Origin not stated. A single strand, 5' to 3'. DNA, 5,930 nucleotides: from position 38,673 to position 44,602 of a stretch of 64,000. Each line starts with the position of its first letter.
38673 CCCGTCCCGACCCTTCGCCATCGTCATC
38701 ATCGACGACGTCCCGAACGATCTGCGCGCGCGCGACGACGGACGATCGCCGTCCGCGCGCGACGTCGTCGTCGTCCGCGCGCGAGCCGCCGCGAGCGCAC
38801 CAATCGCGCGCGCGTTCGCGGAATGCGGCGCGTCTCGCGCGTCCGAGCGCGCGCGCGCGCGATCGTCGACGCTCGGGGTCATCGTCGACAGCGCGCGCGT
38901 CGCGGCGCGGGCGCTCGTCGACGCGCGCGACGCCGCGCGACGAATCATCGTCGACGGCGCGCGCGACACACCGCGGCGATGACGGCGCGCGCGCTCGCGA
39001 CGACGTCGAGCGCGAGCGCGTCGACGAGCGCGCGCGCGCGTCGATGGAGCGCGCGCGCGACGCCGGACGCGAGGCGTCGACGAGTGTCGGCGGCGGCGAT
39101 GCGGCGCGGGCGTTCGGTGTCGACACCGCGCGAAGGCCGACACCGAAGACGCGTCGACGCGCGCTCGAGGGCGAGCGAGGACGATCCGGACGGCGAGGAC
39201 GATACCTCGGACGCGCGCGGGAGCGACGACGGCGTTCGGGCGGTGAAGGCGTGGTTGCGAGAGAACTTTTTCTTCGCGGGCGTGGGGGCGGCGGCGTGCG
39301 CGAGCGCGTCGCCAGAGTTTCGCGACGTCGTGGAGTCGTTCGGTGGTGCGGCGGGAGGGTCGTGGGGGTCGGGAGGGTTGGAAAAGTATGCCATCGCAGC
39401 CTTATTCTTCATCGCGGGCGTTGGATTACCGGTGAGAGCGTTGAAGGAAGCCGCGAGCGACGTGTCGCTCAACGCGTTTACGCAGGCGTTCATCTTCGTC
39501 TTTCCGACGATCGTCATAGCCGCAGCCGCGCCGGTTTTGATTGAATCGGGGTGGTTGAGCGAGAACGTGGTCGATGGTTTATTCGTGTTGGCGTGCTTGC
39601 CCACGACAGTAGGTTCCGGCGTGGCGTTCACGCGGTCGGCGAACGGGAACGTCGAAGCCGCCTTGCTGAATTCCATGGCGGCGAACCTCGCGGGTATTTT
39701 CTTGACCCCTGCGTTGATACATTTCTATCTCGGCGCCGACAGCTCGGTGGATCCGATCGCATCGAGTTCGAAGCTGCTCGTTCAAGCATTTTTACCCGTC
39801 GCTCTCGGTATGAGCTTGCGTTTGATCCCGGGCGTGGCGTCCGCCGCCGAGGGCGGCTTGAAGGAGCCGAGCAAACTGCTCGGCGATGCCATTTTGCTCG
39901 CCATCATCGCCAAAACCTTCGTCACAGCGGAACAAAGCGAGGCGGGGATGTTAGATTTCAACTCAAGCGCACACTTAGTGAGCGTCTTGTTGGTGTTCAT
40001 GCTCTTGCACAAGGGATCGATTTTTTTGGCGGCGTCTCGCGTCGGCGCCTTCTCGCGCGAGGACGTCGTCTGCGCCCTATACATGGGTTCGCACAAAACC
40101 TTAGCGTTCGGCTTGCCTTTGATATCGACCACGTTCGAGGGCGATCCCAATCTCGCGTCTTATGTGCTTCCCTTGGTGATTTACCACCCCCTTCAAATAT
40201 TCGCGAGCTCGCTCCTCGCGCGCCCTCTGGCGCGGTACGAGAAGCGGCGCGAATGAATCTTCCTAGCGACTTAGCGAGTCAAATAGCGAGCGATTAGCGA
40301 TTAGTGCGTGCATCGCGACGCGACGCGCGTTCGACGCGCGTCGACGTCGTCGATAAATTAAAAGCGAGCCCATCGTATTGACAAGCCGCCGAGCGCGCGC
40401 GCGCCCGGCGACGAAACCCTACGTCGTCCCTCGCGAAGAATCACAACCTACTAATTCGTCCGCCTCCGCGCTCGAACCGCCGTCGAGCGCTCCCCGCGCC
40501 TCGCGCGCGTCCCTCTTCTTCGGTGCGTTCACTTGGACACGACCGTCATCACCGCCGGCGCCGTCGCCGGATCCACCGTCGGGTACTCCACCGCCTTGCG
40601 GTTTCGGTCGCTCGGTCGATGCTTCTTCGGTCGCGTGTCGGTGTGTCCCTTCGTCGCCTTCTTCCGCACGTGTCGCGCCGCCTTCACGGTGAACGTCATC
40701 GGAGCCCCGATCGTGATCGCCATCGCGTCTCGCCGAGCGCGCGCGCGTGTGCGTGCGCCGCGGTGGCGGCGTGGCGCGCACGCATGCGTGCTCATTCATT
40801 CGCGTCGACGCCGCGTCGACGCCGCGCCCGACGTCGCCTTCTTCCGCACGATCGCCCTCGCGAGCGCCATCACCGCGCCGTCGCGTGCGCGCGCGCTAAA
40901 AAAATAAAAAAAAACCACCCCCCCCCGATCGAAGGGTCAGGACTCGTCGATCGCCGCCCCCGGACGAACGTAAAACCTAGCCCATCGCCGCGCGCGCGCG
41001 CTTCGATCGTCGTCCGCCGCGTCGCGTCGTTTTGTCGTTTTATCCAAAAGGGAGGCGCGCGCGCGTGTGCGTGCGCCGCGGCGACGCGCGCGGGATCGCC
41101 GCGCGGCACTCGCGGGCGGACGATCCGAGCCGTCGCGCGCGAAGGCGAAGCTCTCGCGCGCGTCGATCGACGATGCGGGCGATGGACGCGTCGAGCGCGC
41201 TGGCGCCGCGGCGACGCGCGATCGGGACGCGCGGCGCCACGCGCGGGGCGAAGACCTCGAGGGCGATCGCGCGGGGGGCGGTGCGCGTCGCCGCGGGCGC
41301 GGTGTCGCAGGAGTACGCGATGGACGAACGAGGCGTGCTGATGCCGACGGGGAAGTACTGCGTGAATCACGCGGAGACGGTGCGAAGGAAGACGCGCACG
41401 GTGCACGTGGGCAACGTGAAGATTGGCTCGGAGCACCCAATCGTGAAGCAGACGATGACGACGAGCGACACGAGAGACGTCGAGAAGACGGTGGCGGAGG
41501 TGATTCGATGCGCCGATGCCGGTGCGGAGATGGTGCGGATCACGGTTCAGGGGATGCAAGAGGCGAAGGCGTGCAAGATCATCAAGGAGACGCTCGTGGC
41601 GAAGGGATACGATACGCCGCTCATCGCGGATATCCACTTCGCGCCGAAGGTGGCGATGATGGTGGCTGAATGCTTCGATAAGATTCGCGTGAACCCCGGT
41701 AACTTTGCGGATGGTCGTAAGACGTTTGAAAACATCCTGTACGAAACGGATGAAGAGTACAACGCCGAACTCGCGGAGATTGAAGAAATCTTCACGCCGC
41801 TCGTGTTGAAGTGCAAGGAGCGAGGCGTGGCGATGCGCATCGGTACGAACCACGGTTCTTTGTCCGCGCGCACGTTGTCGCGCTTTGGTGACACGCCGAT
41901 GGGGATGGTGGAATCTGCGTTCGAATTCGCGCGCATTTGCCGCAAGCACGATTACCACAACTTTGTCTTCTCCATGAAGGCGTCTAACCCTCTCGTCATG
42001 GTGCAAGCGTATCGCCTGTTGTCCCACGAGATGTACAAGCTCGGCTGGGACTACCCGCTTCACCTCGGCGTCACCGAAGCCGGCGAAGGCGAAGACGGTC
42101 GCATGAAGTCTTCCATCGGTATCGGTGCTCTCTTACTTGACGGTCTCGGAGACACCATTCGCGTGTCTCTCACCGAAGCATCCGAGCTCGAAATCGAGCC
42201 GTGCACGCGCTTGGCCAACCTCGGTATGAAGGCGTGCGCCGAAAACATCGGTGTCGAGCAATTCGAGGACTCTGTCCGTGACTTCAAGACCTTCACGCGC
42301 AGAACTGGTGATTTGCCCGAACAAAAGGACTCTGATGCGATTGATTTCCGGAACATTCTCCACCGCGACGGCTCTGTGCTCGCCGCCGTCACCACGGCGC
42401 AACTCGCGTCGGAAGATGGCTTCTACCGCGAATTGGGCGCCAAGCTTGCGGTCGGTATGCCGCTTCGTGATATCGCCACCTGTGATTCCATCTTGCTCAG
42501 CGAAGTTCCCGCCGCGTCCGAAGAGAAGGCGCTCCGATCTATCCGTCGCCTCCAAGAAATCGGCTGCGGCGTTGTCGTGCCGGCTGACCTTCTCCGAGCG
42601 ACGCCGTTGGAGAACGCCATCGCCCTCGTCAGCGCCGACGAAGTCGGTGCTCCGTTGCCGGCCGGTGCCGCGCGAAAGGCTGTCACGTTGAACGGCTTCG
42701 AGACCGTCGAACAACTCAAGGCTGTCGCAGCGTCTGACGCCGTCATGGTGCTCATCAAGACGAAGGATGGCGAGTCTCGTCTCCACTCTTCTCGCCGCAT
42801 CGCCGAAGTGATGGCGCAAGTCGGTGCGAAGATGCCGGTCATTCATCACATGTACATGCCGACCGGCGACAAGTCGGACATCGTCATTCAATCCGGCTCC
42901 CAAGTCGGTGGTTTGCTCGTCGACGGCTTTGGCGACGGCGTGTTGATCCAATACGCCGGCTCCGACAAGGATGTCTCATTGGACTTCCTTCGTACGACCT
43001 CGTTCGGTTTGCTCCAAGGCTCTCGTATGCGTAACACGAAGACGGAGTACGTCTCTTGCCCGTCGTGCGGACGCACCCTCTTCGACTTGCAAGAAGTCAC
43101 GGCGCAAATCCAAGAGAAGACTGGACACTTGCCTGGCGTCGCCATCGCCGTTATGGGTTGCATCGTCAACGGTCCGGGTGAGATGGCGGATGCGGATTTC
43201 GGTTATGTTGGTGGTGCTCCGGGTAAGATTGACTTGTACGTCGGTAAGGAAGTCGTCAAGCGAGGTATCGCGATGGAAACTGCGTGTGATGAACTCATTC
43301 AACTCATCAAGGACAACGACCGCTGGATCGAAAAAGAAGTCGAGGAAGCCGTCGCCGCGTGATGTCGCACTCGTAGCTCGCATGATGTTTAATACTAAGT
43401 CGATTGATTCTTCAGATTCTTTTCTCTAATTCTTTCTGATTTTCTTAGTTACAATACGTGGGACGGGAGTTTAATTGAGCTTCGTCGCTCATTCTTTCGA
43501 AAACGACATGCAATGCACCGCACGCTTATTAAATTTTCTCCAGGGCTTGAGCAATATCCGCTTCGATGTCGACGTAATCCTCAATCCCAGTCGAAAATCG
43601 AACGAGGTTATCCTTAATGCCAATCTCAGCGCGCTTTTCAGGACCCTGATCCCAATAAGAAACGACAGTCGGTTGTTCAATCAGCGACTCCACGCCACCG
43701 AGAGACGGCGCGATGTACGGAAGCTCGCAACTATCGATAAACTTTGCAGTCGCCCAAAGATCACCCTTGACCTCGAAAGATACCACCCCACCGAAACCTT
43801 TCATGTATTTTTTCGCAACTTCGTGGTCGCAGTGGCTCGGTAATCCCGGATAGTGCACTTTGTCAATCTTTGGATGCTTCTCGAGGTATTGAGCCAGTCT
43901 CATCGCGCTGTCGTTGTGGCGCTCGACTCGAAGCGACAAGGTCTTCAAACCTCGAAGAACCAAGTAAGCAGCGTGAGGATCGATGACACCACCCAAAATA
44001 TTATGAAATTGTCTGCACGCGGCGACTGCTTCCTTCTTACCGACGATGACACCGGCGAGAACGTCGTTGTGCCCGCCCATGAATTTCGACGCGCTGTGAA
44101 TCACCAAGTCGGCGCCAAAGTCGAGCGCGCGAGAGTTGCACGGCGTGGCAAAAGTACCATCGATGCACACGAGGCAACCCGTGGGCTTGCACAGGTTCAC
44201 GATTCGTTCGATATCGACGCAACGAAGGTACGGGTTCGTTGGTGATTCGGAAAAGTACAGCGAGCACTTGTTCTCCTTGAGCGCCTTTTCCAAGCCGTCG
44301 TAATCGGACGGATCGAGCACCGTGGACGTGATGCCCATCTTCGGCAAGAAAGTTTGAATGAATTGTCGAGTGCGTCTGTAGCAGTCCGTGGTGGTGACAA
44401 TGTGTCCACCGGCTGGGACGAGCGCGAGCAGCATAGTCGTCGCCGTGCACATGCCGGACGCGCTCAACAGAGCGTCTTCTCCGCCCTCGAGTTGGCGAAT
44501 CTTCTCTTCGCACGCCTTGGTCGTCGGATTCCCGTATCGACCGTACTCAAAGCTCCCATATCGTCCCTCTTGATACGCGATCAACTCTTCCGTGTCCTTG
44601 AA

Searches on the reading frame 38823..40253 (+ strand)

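Call 23: search_protein_families(library=pfam, proteins=[window:38823-40253:+], max_evalue=0.01)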
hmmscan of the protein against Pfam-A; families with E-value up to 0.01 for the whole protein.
window:38823-40253:+ (477 aa): 2 families
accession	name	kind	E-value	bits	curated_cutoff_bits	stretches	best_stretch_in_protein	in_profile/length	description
PF13593.11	SBF_like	-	8.8e-81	272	25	1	148-471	2-313/313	SBF-like CPA transporter family (DUF4137)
PF01758.21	SBF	-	0.0034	17.5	24.3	1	195-335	8-152/191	Sodium Bile acid symporter family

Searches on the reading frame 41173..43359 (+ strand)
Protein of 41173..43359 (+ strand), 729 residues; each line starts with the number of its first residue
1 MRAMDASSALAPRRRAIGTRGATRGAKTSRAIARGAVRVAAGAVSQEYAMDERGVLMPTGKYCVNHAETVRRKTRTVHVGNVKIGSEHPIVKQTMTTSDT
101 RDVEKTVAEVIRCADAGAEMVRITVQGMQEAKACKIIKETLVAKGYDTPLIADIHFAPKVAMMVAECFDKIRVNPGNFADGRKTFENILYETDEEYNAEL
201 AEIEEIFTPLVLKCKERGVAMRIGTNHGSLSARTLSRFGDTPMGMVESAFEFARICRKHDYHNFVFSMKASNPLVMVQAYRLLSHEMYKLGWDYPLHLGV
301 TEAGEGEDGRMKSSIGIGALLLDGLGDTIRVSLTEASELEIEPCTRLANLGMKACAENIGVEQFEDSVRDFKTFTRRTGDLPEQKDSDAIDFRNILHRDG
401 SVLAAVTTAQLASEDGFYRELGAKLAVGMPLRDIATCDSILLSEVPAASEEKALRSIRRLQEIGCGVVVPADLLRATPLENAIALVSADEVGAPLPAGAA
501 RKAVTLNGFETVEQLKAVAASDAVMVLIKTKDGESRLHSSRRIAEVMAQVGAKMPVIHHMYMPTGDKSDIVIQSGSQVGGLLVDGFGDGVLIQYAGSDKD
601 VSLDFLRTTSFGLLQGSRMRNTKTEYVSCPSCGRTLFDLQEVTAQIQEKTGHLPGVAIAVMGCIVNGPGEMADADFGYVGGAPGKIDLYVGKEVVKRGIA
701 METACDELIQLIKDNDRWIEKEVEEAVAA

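Call 23: search_protein_families(library=pfam, proteins=[window:41173-43359:+], max_evalue=0.01)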
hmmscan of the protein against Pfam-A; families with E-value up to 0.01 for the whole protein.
window:41173-43359:+ (729 aa): 1 family
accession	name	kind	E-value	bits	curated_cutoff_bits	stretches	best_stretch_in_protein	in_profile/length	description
PF04551.19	GcpE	-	3.4e-120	401.6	32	2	74-347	1-243/343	GcpE protein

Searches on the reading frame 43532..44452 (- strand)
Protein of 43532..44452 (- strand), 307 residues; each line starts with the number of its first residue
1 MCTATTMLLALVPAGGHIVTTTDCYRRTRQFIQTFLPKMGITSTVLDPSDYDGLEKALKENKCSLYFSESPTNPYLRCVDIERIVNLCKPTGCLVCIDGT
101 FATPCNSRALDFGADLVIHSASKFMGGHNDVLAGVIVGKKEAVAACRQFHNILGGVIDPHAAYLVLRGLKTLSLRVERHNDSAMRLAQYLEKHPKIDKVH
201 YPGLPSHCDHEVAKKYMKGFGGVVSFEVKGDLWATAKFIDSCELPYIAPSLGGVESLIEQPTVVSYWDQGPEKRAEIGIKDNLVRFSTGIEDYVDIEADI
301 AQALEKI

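Call 23: search_protein_families(library=pfam, proteins=[window:43532-44452:-], max_evalue=0.01)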
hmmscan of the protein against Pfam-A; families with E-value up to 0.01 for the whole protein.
window:43532-44452:- (307 aa): 3 families
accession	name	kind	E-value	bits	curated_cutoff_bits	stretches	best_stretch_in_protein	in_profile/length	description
PF01053.26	Cys_Met_Meta_PP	-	7.2e-112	374.1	27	1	1-305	77-381/381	Cys/Met metabolism PLP-dependent enzyme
PF03841.19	SelA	-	0.0024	17.4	22.8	1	104-147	194-234/367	L-seryl-tRNA selenium transferase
PF01212.27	Beta_elim_lyase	-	0.0084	15.9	27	0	80-196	150-271/288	Beta-eliminating lyase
